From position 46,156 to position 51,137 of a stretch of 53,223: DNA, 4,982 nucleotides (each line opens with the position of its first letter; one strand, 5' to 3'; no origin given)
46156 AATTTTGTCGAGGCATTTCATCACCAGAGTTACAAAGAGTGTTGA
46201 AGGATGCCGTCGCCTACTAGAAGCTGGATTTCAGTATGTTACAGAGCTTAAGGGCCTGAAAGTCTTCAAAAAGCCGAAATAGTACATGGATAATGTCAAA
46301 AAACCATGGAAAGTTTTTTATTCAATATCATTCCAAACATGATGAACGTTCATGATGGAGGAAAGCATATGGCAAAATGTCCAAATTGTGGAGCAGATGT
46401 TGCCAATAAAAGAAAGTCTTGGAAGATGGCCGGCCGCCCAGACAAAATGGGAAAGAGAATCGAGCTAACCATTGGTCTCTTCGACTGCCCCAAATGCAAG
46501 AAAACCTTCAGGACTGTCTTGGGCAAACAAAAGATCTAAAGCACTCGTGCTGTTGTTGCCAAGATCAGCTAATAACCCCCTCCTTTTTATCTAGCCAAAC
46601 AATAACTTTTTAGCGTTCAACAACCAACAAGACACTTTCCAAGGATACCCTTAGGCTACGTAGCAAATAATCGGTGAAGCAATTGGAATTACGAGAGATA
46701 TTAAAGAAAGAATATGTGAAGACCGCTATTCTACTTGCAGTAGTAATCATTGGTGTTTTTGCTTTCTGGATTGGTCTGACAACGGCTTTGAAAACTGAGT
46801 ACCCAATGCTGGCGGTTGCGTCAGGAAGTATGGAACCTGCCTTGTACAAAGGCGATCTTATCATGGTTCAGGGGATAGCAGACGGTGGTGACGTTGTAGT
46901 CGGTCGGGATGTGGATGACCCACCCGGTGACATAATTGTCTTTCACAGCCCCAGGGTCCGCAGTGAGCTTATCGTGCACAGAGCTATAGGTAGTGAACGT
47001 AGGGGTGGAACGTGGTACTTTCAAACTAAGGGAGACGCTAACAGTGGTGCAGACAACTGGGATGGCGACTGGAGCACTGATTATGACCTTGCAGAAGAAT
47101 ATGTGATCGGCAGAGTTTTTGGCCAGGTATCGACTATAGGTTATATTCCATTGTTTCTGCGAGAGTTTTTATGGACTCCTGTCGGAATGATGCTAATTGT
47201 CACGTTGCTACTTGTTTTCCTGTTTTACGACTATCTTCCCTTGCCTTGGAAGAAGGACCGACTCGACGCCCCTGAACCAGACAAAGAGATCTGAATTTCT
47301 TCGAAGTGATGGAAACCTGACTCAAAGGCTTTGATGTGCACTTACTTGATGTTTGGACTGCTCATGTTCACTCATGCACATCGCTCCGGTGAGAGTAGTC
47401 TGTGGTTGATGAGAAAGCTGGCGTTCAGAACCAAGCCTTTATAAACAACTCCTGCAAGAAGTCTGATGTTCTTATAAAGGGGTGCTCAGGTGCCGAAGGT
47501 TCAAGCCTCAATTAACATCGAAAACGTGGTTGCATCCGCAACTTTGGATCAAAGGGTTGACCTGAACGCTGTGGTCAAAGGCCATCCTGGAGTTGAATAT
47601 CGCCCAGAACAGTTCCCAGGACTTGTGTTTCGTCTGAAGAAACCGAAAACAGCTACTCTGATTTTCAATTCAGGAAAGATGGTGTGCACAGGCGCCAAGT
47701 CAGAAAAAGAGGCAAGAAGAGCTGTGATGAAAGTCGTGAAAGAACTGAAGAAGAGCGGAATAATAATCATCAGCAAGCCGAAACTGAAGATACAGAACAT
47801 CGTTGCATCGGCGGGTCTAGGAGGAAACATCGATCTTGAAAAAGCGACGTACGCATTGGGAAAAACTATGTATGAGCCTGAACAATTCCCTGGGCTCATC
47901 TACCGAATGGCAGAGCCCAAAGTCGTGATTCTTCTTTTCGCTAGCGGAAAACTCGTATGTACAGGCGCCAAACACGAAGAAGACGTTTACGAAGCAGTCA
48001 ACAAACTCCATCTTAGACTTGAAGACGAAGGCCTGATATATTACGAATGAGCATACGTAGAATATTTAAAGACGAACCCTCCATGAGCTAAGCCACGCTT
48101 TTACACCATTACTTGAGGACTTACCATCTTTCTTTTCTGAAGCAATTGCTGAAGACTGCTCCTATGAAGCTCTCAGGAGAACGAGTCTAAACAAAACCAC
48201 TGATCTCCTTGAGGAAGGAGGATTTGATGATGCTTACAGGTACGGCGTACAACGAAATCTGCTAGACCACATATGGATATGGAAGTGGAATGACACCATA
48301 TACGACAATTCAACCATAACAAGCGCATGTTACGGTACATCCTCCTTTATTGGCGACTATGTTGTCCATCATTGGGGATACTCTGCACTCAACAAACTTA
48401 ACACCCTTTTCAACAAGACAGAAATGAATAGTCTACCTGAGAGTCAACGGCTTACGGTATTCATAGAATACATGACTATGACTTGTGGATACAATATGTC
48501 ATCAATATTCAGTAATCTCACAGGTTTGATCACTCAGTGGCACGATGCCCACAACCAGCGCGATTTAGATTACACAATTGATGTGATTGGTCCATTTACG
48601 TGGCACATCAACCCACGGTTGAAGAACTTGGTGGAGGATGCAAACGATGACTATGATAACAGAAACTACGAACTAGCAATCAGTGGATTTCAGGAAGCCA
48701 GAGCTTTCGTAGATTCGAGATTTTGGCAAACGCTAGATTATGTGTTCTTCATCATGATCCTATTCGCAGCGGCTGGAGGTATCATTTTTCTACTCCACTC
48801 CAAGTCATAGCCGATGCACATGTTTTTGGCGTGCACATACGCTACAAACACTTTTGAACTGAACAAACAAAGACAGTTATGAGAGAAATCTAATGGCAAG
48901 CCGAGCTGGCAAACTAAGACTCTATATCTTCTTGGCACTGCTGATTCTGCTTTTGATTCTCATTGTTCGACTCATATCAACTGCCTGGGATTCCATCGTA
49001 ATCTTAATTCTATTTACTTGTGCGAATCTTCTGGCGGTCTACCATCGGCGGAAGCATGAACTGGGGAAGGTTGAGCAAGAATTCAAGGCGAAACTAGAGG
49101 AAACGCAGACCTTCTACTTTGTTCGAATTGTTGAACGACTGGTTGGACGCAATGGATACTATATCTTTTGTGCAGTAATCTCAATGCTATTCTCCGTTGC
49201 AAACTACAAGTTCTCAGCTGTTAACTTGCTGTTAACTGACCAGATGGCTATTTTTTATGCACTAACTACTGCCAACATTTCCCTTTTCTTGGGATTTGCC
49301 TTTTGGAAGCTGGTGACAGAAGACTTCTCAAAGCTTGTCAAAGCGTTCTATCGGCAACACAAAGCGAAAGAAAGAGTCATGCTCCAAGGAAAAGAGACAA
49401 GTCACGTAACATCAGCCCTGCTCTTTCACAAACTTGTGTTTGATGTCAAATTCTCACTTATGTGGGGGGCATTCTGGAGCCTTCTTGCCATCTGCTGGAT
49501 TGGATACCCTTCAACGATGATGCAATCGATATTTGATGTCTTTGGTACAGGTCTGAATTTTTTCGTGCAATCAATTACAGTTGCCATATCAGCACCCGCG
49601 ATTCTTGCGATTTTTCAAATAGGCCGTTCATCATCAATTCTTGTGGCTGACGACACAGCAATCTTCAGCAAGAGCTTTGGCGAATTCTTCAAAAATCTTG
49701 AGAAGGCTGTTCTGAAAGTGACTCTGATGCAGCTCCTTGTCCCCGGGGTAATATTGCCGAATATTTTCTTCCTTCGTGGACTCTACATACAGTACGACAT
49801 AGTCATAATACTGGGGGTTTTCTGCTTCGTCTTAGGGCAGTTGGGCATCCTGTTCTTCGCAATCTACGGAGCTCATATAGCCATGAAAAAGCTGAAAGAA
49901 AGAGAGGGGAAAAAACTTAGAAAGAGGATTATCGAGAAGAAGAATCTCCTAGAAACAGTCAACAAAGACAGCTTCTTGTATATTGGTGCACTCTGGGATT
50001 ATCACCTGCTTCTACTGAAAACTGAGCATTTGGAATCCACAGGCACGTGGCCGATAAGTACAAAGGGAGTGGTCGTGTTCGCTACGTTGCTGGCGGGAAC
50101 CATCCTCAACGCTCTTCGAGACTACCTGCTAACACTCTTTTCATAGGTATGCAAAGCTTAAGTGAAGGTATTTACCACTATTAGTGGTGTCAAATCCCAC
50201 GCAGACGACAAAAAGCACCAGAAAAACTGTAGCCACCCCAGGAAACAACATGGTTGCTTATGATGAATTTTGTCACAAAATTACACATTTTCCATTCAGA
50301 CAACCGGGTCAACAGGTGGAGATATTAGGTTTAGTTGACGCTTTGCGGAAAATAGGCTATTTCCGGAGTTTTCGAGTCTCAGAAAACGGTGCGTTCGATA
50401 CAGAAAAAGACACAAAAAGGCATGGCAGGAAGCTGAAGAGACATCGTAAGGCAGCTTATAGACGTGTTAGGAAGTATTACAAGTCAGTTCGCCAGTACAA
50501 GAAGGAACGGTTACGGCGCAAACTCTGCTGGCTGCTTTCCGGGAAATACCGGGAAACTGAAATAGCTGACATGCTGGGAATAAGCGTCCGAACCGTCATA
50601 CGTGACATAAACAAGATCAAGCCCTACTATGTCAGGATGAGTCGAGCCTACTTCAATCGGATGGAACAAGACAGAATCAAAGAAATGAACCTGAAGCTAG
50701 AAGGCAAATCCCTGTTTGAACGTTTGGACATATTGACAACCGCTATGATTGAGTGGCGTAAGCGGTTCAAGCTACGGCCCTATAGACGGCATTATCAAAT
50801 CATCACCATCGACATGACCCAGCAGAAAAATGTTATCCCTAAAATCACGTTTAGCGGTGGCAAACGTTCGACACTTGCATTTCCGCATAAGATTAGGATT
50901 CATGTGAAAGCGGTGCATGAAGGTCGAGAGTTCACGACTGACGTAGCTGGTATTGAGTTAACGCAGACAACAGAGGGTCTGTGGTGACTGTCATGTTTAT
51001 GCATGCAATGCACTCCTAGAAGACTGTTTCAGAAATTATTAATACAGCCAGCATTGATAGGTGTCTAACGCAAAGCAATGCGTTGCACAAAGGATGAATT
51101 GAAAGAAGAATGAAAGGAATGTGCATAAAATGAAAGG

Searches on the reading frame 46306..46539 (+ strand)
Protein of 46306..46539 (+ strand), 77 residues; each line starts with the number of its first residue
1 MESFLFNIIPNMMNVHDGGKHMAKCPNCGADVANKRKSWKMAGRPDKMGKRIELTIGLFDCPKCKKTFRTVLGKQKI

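Call 10: search_protein_families(library=pfam, proteins=[window:46306-46539:+], max_evalue=0.01)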
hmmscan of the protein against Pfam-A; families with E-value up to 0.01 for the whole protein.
window:46306-46539:+ (77 aa): 12 families
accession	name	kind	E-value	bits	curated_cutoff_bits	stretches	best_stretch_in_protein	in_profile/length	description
PF13248.11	Zn_ribbon_3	-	0.00022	21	27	0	22-32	2-11/26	zinc-ribbon domain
PF13717.11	Zn_ribbon_4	-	0.00046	20.5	30.3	0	60-69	4-13/36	zinc-ribbon domain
PF01396.24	Zn_ribbon_Top1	-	0.00074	19.7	32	0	24-38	3-17/39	Topoisomerase DNA binding C4 zinc finger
PF23455.1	DUF7129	-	0.0017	18.5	30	0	20-34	25-39/45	Domain of unknown function (DUF7129)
PF13465.12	zf-H2C2_2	-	0.0022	18.7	40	0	59-69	15-25/26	Zinc-finger double domain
PF10601.15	zf-LITAF-like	-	0.0025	18.4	23.8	0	9-35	45-69/70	LITAF-like zinc ribbon domain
PF07754.17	HVO_2753_ZBP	-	0.0033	17.6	33.2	0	24-32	18-26/46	Small zinc finger protein HVO_2753-like, Zn-binding pocket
PF08209.17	Sgf11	-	0.0035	17.3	26.4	0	24-36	6-18/33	Sgf11 (transcriptional regulation protein)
PF09723.15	Zn_ribbon_8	-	0.0051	17.3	34.4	0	23-32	27-37/41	Zinc ribbon domain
PF24460.1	DUF7575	-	0.0056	16.5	28.5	0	23-32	4-13/28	Domain of unknown function (DUF7575)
PF23548.1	Zn_ribbon_FGT1_2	-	0.0071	16.3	27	0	24-33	22-31/35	FORGETTER1 second zinc ribbon domain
PF13453.11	Zn_ribbon_TFIIB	-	0.0071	16.2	22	0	60-71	1-12/41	Transcription factor zinc-finger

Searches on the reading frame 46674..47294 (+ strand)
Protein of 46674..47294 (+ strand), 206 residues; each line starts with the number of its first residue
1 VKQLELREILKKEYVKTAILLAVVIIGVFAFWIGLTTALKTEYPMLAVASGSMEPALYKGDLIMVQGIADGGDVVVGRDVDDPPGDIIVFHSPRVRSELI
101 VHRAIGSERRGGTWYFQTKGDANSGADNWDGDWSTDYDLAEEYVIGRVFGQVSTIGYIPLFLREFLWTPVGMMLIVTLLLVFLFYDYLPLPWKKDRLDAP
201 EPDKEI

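Call 10: search_protein_families(library=pfam, proteins=[window:46674-47294:+], max_evalue=0.01)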
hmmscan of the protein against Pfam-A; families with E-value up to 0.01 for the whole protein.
window:46674-47294:+ (206 aa): 1 family
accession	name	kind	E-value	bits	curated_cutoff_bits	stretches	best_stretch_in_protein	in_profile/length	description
PF10502.14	Peptidase_S26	-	7.2e-06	26.5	22.9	1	22-106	7-79/168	Signal peptidase, peptidase S26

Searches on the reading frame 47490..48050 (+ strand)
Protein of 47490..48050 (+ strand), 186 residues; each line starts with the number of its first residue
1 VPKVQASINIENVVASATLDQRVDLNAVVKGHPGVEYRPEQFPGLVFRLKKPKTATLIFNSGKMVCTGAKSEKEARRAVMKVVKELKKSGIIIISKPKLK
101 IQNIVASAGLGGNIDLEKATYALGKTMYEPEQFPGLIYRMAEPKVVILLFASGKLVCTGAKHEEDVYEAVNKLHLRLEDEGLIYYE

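Call 11: search_protein_families(library=pfam, proteins=[window:47490-48050:+], max_evalue=0.01)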
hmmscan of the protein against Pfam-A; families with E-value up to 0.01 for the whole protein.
window:47490-48050:+ (186 aa): 2 families
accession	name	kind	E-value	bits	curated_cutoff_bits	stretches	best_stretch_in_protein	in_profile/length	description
PF00352.27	TBP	-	1.8e-62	207.6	22.9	2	8-88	2-84/85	Transcription factor TFIID (or TATA-binding protein, TBP)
PF11858.14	DUF3378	-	3.4e-08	34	27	1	42-81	27-66/76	Domain of unknown function (DUF3378)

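Call 32: find_encoding_contigs(protein=window:47490-48050:+, flank=10000, max_places=10)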
Protein window:47490-48050:+ (186 aa): no gene with exactly this product is on record in the collection.

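Call 35: find_encoding_contigs(protein=window:47490-48047:+, flank=10000, max_places=10)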
Protein seq(186 aa) (186 aa): no gene with exactly this product is on record in the collection.

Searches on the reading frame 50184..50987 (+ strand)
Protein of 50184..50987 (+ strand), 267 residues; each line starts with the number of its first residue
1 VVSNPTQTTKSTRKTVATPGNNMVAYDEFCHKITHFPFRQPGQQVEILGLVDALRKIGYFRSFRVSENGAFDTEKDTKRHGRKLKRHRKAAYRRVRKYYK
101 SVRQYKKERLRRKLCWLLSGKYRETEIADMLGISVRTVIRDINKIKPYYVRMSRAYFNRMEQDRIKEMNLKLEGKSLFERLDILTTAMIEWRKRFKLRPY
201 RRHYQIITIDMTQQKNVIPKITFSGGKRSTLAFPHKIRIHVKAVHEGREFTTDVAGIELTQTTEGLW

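Call 11: search_protein_families(library=pfam, proteins=[window:50184-50987:+], max_evalue=0.01)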
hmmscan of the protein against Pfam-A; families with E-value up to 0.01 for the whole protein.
window:50184-50987:+ (267 aa): 3 families
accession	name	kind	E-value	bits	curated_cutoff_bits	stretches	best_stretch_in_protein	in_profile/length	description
PF08279.18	HTH_11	-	0.00026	21.3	25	1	125-146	19-40/55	HTH domain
PF13384.12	HTH_23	-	0.0074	16.5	24.6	1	107-138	3-34/50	Homeodomain-like domain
PF08220.18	HTH_DeoR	-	0.0077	16.4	21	0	120-156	13-48/57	DeoR-like helix-turn-helix domain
